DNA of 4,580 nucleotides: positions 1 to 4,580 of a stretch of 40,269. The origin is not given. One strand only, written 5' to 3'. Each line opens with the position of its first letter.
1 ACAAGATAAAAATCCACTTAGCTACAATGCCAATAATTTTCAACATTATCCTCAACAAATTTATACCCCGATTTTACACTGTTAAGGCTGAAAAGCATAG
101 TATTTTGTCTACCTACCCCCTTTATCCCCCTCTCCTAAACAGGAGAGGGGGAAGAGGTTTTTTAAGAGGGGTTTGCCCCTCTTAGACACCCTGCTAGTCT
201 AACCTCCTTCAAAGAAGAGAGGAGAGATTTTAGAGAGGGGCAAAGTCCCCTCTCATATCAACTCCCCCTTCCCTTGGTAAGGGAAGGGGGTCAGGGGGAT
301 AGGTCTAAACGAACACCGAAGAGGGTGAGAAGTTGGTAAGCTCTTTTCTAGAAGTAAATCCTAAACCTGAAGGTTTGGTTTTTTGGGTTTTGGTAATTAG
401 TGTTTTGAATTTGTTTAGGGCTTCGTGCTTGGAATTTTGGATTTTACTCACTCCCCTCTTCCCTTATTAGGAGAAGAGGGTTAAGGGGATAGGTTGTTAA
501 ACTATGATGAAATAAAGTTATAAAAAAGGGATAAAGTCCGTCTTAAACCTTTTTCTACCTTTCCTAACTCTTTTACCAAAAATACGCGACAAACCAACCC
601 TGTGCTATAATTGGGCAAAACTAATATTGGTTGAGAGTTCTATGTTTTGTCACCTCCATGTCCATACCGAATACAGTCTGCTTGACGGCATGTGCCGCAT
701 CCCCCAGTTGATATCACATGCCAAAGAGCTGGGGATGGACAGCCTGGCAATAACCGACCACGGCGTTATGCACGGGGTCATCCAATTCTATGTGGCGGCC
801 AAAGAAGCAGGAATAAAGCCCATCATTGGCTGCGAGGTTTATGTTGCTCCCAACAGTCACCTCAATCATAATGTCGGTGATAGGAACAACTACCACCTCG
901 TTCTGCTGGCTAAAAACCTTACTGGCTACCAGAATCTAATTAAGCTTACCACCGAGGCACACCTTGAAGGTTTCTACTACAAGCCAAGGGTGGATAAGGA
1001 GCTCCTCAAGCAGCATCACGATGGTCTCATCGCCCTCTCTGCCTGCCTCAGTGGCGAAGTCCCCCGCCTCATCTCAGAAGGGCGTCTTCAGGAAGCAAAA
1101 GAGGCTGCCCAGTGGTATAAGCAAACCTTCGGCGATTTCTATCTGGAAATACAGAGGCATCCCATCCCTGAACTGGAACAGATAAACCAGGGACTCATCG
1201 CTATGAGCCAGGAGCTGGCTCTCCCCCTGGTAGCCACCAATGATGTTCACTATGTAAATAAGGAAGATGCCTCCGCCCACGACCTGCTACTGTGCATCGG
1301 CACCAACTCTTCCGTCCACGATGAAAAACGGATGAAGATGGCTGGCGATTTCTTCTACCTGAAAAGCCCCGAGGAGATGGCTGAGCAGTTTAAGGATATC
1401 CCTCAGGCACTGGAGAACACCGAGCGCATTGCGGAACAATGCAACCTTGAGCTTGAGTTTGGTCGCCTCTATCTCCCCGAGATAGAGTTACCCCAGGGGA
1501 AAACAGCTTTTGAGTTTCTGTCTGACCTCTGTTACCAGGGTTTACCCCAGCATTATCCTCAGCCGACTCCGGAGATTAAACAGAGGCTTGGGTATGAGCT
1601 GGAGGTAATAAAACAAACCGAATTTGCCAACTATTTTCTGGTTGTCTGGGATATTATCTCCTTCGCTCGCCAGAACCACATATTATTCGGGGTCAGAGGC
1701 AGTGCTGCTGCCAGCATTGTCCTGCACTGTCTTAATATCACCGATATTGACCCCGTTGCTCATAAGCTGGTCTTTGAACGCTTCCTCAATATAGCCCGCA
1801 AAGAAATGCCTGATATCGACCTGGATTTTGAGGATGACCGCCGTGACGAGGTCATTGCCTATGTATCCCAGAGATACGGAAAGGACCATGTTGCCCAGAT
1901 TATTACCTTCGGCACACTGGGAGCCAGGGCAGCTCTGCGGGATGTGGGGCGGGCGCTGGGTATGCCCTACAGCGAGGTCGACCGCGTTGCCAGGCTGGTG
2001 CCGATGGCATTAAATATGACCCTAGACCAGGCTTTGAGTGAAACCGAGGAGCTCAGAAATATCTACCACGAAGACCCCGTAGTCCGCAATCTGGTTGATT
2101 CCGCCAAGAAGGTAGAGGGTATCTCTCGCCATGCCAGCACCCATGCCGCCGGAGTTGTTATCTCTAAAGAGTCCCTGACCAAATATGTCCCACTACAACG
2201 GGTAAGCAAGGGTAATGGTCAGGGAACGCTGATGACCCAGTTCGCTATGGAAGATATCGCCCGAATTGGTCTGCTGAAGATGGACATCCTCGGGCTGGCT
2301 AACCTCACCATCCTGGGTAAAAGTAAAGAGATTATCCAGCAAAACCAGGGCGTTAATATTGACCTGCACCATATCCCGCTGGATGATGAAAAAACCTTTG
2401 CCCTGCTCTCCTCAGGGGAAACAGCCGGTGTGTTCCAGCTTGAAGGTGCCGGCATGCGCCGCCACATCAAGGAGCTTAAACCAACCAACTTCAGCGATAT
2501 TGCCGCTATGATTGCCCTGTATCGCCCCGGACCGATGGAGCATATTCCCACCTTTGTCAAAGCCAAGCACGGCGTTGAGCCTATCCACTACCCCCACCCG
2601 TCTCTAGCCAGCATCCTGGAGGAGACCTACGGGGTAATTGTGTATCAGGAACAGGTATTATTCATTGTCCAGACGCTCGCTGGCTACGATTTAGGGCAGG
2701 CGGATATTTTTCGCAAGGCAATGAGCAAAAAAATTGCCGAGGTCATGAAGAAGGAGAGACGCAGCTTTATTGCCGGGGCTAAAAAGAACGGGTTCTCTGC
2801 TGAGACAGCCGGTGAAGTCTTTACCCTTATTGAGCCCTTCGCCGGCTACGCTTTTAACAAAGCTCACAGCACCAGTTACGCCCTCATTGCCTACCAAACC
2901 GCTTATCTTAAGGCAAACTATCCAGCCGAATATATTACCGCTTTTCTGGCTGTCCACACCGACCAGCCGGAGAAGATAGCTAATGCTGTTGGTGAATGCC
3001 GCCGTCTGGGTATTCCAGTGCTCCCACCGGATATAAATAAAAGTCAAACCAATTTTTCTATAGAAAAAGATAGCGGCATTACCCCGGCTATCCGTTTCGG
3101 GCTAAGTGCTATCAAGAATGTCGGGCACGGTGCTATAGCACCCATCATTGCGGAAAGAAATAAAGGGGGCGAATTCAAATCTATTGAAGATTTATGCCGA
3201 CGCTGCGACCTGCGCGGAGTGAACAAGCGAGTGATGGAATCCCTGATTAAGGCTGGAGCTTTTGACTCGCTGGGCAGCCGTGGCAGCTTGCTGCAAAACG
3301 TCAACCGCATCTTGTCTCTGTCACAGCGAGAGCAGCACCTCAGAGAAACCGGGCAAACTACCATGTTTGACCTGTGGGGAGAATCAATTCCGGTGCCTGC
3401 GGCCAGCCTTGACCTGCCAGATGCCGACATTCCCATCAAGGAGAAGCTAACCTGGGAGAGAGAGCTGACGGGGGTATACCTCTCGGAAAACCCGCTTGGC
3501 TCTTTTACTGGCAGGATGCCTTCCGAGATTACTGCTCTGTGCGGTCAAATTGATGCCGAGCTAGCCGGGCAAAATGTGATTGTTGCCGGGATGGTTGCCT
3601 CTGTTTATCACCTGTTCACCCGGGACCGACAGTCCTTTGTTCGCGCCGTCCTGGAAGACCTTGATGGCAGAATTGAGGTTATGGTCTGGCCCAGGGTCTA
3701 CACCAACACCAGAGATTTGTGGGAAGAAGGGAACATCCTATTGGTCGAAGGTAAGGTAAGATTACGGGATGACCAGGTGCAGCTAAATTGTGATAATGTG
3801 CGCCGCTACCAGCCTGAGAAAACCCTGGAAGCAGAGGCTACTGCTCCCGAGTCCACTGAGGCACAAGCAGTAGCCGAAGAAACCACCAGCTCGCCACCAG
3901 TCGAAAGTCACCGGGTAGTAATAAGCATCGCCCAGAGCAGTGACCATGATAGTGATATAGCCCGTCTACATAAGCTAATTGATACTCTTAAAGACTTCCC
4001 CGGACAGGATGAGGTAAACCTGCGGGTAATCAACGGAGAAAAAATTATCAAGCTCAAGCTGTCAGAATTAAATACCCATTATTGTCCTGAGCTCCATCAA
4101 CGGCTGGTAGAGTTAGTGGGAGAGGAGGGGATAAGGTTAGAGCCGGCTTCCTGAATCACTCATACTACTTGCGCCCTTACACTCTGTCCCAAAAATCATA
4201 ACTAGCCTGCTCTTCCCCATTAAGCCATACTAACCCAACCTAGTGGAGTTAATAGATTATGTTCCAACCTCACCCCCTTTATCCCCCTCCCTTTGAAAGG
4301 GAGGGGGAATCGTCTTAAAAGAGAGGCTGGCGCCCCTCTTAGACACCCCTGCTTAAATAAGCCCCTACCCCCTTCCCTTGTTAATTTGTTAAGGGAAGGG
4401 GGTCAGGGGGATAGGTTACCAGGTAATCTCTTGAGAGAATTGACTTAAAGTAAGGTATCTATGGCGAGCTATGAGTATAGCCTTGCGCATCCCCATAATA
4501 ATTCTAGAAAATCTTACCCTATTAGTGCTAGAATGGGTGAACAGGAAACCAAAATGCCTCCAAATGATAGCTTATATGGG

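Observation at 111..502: Modular family of GC-rich perfect-hairpin intergenic repeats (BIME/REP-like mosaic), largest copy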

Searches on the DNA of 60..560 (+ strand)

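Call 13: search_dna_similar(query=window:105-510:+, collection=plasmids, mode=distant, max_rows=30, max_evalue=0.001)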
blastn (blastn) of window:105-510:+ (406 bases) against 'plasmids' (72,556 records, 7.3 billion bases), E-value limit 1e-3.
No match.

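Call 50: search_rna_families(source=window, start=60, end=560, threshold=evalue, max_evalue=1)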
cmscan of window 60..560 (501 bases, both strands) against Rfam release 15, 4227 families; matches with E-value up to 1: 11.
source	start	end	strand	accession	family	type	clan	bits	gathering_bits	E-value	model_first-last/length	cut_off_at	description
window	104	313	+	RF04209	MIR7533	Gene; miRNA;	-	27.3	230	0.0016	1-249/249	no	MIR7533 microRNA precursor family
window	155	263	+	RF02029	sraA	Gene; sRNA;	-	21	56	0.87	1-95/95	no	sraA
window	166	252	-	RF03871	mir-5681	Gene; miRNA;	-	20.6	88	0.1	1-61/61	no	mir-5681 microRNA precursor family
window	166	252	+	RF03871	mir-5681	Gene; miRNA;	-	20.3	88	0.12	1-61/61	no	mir-5681 microRNA precursor family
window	114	160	-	RF04096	mir-4433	Gene; miRNA;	-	20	77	0.24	1-83/83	no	mir-4433 microRNA precursor family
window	114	173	+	RF04096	mir-4433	Gene; miRNA;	-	19.9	77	0.26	1-83/83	no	mir-4433 microRNA precursor family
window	118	159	+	RF03488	mir-2366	Gene; miRNA;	-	18.7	68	0.9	1-83/83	no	mir-2366 microRNA precursor family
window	120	157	+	RF03849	MIR1219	Gene; miRNA;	-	18.4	79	0.5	23-60/82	no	MIR1219 microRNA precursor family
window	66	171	-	RF00412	SNORA21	Gene; snRNA; snoRNA; HACA-box;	CL00031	16.1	80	0.86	1-136/136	no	Small nucleolar RNA SNORA21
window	101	169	-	RF00736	mir-320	Gene; miRNA;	-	16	55.5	0.78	1-76/76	no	mir-320 microRNA precursor family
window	117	157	-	RF00023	tmRNA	Gene;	CL00001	8.8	47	0.2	143-185/374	no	transfer-messenger RNA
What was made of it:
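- On Any curated RNA family (Rfam 15): The best sub-threshold hit in 60-560 scores 27 bits against a threshold of 230 (call 50).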

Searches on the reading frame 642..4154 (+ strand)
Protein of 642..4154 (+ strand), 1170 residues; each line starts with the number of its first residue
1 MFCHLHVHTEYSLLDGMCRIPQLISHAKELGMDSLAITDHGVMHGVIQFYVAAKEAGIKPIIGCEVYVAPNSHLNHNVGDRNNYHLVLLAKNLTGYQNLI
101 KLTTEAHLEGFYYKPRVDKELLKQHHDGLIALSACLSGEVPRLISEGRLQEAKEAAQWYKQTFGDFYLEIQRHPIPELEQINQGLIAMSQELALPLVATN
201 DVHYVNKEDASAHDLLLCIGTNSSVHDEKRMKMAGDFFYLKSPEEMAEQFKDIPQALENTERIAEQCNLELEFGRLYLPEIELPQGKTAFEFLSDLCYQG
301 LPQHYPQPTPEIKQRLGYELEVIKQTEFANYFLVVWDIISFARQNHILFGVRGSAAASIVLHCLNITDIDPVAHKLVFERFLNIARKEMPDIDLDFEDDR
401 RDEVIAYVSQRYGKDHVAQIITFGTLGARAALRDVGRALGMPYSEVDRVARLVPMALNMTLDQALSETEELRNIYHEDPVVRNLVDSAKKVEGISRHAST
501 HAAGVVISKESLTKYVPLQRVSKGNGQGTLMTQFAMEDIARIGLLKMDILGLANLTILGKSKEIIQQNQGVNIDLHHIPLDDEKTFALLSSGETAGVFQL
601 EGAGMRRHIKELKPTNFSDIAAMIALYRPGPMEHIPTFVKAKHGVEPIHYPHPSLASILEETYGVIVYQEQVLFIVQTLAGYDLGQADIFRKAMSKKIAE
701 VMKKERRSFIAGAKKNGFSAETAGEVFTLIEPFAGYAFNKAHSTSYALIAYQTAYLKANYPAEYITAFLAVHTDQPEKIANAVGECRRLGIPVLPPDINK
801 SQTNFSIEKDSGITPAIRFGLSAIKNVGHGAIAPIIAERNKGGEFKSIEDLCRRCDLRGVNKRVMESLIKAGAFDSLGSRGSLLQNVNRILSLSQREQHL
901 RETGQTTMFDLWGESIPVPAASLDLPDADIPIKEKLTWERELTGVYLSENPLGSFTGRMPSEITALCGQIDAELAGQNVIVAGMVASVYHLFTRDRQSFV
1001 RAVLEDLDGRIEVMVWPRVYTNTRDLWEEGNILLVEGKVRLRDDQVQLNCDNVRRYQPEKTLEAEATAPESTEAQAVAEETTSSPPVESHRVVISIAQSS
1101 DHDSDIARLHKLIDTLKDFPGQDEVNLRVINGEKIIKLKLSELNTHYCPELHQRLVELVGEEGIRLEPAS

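Call 12: find_encoding_contigs(protein=window:642-4154:+, flank=3000, max_places=4)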
Protein window:642-4154:+ (1170 aa): 1 contig read that carries it; 1 place shown.
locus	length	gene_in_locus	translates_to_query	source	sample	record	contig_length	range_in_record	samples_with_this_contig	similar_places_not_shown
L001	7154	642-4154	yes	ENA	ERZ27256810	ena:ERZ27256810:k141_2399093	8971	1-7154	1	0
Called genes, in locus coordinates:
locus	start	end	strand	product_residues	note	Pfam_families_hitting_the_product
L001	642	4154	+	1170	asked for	PF02811:PHP, PF07733:DNA_pol3_alpha, PF17657:DNA_pol3_finger, PF14579:HHH_6, PF01336:tRNA_anti-codon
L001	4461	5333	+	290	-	PF20582:UPF0758_N, PF04002:RadC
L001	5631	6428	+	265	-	PF04002:RadC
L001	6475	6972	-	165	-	PF01035:DNA_binding_1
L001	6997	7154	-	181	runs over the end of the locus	PF02482:Ribosomal_S30AE, PF16321:Ribosom_S30AE_C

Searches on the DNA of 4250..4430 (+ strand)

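Call 51: search_dna_similar(query=window:4250-4430:+, collection=phages, mode=distant, max_evalue=0.01)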
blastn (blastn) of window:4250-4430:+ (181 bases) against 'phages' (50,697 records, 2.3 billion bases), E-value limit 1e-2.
No match.
